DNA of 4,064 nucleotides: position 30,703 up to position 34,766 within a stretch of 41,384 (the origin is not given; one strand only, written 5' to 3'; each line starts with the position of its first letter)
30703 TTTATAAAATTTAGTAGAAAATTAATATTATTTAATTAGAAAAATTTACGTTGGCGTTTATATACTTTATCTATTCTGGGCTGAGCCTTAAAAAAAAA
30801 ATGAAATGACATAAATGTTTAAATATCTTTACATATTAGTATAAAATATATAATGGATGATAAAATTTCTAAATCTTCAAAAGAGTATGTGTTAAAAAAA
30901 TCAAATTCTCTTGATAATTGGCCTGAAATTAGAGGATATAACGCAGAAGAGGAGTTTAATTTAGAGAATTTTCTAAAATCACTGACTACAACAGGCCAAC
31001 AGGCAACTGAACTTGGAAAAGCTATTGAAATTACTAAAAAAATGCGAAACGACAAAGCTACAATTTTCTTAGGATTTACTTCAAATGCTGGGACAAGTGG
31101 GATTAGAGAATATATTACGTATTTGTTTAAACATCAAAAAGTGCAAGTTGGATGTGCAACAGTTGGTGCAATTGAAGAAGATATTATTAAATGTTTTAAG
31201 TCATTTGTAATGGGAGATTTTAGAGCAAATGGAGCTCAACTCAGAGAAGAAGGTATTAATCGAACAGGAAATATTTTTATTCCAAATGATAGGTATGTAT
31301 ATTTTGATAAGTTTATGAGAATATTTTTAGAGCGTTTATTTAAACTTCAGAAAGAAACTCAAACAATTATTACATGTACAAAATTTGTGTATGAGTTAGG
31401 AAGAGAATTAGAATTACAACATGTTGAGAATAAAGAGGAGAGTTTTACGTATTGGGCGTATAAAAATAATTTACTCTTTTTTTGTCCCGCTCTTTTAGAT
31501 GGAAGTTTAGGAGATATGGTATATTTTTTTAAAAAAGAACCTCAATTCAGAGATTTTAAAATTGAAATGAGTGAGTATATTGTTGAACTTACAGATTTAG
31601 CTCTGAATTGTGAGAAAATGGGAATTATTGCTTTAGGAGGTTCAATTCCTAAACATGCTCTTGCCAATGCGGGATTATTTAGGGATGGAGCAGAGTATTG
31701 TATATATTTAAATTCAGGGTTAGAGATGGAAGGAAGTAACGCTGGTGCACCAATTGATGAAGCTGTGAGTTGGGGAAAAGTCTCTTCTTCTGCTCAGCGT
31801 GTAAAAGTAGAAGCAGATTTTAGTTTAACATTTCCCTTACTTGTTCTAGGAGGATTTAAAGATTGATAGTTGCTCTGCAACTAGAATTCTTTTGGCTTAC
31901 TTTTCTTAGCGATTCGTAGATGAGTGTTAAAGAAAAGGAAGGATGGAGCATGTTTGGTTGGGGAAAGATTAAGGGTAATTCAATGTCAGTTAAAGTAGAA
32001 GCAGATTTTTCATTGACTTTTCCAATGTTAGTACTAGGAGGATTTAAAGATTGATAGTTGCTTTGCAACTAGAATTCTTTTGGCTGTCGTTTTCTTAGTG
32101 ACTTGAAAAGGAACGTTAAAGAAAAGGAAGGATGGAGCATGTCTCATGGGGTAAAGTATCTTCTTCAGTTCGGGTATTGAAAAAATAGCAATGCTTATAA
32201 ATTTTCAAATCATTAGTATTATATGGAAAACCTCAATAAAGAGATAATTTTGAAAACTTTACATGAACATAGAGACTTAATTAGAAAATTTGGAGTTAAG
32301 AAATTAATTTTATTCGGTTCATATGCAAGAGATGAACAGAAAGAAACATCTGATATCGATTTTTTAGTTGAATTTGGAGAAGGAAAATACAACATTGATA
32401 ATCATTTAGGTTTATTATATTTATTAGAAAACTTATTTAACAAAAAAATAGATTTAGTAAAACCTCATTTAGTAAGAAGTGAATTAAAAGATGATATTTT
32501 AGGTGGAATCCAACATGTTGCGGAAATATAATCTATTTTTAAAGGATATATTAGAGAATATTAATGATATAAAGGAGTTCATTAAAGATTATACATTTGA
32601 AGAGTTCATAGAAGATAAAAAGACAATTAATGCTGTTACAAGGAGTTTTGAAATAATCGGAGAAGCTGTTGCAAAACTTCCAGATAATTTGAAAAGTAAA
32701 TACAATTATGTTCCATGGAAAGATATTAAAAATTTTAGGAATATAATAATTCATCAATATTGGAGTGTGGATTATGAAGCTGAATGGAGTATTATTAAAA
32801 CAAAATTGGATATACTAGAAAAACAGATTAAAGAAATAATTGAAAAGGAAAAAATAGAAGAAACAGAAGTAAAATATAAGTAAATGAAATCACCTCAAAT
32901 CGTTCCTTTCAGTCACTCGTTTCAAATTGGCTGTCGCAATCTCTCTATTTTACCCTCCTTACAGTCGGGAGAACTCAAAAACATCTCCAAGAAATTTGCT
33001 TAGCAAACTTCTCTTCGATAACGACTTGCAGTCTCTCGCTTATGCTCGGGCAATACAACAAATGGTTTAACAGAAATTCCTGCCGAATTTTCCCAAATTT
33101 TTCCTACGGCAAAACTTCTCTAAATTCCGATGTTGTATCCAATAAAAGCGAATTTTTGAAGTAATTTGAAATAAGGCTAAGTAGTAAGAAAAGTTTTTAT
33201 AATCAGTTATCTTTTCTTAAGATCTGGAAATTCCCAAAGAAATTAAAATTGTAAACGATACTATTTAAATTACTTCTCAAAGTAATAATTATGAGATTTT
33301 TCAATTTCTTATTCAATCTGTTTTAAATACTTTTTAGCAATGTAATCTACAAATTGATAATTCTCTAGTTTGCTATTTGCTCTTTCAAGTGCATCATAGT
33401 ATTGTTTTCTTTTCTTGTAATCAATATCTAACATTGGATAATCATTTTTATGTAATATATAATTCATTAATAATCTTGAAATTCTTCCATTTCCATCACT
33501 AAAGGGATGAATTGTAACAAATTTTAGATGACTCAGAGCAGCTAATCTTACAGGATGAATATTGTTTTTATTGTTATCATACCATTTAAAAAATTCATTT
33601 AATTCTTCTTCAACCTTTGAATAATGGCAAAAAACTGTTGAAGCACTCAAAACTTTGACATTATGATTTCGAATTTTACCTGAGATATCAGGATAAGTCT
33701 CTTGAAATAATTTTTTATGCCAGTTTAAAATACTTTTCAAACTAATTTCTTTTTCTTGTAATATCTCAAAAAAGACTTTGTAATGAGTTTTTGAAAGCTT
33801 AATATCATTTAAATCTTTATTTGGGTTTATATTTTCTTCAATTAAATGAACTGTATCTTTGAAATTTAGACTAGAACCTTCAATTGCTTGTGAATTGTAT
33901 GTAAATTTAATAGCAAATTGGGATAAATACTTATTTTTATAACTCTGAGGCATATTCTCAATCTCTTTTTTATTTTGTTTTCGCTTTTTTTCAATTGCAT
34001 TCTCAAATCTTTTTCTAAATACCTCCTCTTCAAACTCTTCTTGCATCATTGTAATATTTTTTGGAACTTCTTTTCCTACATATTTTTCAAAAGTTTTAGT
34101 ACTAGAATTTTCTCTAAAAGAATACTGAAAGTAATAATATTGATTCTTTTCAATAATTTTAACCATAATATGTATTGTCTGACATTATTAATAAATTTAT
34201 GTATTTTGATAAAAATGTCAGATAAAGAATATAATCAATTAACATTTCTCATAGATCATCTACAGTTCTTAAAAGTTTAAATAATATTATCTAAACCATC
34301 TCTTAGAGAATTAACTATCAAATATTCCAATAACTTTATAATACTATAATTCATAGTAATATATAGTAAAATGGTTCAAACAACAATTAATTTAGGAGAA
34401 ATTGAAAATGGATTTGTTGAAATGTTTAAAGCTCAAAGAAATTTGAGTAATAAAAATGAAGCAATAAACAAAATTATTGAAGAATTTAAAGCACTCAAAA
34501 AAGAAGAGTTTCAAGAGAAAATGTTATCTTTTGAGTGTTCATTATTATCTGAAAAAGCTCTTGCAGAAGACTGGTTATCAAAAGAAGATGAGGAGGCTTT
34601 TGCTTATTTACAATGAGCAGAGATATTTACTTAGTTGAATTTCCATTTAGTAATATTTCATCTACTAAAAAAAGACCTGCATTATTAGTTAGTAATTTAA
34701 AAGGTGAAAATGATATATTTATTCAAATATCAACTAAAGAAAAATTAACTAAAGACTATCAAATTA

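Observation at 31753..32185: Phased 188-bp tandem repeat holding a synonymously diverged relic of the dys 3' end: stacked integration (att-like) scars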

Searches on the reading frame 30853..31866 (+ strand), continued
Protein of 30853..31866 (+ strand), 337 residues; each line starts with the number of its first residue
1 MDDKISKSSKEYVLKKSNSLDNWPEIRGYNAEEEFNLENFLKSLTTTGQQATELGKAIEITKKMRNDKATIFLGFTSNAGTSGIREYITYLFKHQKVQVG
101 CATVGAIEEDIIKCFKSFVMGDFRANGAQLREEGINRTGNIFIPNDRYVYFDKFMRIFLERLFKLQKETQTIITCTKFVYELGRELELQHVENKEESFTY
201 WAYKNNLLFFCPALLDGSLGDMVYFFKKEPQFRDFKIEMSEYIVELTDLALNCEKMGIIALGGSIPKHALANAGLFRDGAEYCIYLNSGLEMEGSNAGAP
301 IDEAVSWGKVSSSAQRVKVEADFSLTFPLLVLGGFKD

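Call 69: list_cluster_members(proteins=[window:30853-31863:+, P0001, P0002, P0004, P0005, P0003, P0007])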
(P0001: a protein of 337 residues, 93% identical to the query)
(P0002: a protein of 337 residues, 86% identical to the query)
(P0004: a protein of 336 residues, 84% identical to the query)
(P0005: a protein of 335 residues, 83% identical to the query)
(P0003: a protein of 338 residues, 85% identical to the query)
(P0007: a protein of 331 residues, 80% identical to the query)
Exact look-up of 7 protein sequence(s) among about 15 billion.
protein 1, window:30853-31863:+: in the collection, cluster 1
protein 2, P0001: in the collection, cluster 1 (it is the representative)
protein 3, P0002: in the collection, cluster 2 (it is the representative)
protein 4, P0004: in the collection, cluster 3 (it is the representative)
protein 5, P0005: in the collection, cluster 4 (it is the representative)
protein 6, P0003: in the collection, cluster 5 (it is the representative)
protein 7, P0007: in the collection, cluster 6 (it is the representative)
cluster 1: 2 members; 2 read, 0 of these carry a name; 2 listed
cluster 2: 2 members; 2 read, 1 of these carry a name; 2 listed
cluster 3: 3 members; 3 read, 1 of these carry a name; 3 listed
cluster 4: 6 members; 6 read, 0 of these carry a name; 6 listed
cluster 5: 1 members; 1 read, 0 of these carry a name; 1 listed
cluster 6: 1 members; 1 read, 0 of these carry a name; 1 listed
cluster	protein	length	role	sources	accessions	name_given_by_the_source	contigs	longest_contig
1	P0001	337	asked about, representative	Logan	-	-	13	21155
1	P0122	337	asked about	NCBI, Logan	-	-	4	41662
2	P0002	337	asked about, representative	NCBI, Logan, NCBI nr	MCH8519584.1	MAG: deoxyhypusine synthase [Nanoarchaeota archaeon] | deoxyhypusine synthase [Nanoarchaeota archaeon]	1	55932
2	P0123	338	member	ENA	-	-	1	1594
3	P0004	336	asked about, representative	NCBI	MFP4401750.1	MAG: deoxyhypusine synthase [Candidatus Nanoarchaeia archaeon]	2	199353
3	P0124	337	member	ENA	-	-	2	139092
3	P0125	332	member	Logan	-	-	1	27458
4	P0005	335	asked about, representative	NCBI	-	-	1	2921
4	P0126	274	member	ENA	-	-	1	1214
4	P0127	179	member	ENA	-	-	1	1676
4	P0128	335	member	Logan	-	-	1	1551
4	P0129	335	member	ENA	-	-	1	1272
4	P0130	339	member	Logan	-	-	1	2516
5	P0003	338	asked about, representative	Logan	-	-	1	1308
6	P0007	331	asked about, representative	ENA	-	-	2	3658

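Call 77: find_encoding_contigs(protein=P0124, flank=8000, max_places=3)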
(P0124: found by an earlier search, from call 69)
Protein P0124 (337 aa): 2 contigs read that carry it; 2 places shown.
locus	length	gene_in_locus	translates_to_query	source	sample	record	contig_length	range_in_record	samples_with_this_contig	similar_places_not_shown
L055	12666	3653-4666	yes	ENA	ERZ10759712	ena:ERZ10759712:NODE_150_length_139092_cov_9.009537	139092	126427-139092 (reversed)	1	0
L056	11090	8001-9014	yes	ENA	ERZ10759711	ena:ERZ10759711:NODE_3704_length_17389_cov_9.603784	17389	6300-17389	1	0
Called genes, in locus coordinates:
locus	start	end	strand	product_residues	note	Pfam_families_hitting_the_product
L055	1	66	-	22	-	?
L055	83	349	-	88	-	-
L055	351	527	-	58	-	-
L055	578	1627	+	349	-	PF01189:Methyltr_RsmB-F, PF13847:Methyltransf_31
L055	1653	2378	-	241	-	PF12811:BaxI_1, PF01027:Bax1-I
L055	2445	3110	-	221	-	PF22199:FKBP26_IF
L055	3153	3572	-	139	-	-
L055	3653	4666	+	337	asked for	PF01916:DS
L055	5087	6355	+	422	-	-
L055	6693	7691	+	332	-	PF00297:Ribosomal_L3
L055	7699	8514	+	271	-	PF00573:Ribosomal_L4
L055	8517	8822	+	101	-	PF00276:Ribosomal_L23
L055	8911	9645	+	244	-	PF03947:Ribosomal_L2_C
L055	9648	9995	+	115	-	PF00203:Ribosomal_S19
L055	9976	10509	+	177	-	PF00237:Ribosomal_L22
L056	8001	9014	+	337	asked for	PF01916:DS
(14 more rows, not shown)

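Call 79: find_encoding_contigs(protein=P0123, flank=8000, max_places=3)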
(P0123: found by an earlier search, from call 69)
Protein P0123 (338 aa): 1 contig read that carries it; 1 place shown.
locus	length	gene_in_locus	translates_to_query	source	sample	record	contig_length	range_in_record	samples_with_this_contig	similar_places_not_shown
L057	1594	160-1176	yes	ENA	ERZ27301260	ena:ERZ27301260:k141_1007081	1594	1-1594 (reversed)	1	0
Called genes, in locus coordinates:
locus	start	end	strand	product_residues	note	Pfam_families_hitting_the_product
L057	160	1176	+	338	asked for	PF01916:DS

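Call 80: find_encoding_contigs(protein=P0125, flank=8000, max_places=3)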
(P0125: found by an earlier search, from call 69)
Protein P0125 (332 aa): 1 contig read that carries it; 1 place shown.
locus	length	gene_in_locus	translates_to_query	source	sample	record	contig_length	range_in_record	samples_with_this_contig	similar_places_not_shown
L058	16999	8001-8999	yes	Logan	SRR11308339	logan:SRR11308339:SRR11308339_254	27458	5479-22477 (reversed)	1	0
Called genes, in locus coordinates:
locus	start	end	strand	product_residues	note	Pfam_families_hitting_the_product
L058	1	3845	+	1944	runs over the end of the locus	PF07495:Y_Y_Y (faint)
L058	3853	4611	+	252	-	PF00005:ABC_tran, PF02463:SMC_N, PF13304:AAA_21 (faint)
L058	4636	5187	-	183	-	-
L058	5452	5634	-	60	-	-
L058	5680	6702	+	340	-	PF01189:Methyltr_RsmB-F, PF13847:Methyltransf_31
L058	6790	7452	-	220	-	PF22199:FKBP26_IF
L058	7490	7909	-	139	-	-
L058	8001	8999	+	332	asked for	PF01916:DS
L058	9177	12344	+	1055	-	-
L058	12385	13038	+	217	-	PF03575:Peptidase_S51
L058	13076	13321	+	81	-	-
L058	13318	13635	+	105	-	PF02452:PemK_toxin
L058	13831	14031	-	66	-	-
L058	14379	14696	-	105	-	PF07282:Cas12f1-like_TNB (faint), PF13240:Zn_Ribbon_1 (faint), PF01096:Zn_ribbon_TFIIS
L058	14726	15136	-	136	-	PF11969:DcpS_C, PF01230:HIT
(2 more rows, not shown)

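Call 90: find_encoding_contigs(protein=P0003, flank=5000, max_places=3)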
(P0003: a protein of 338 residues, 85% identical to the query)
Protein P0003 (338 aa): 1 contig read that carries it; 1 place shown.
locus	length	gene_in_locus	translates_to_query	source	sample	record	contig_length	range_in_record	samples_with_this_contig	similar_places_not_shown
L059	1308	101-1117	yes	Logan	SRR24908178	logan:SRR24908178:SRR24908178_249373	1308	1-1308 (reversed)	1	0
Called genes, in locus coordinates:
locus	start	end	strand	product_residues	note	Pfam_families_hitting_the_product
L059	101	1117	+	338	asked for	PF01916:DS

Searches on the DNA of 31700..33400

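Call 45: search_rna_families(source=window, start=31700, end=33400, threshold=evalue, max_evalue=1)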
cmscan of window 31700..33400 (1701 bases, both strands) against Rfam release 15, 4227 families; matches with E-value up to 1: 0.
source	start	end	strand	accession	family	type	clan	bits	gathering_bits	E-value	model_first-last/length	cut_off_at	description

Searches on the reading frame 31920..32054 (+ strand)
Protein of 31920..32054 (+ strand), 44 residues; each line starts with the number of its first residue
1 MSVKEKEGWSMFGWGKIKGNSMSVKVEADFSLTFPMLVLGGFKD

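Call 30: find_encoding_contigs(protein=window:31920-32054:+, flank=10000, max_places=10)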
Protein window:31920-32054:+ (44 aa): 6 contigs read that carry it; 4 places shown.
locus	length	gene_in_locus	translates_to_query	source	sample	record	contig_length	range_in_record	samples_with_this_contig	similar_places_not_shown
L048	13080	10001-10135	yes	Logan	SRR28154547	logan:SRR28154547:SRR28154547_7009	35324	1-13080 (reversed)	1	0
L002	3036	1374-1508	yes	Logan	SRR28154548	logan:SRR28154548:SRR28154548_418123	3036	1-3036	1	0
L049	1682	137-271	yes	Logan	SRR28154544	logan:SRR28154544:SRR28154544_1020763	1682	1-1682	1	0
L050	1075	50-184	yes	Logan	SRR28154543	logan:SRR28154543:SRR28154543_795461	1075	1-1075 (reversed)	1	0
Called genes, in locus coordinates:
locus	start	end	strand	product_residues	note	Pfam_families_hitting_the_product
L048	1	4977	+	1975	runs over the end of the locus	-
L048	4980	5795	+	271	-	PF02463:SMC_N (weak), PF00005:ABC_tran, PF13304:AAA_21 (faint)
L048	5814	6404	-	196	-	-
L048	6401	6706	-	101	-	-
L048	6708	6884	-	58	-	-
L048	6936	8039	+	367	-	PF01189:Methyltr_RsmB-F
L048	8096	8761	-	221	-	PF22199:FKBP26_IF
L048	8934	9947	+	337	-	PF01916:DS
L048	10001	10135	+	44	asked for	-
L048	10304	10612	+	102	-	PF18765:Polbeta, PF01909:NTP_transf_2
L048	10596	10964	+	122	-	PF01934:HepT-like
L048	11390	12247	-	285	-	PF02661:Fic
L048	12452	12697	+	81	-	-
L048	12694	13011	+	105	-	PF02452:PemK_toxin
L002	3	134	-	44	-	?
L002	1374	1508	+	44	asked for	-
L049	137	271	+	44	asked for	-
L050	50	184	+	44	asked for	-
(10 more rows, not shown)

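Call 31: find_homologous_proteins(query=window:31920-32051:+, max_evalue=10)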
Query seq(44 aa) (44 aa): 1 proteins with E <= 10 among 2 candidates.
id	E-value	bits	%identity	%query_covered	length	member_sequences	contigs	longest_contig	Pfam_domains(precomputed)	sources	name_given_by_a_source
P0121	1.0e-21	92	100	100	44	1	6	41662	-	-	-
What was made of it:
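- Tried and rejected: The relic as a small protein: the 44-aa ORF has only itself as a database hit (call 31).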

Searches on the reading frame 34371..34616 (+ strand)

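Call 10: search_protein_families(library=pfam, proteins=[window:34371-34616:+], max_evalue=0.01)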
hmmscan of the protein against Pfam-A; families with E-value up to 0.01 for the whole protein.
window:34371-34616:+ (81 aa): 1 family
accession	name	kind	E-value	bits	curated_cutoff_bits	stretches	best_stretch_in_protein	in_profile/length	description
PF09204.15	Colicin_immun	-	0.0086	17.1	22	0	2-78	13-86/88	Bacterial self-protective colicin-like immunity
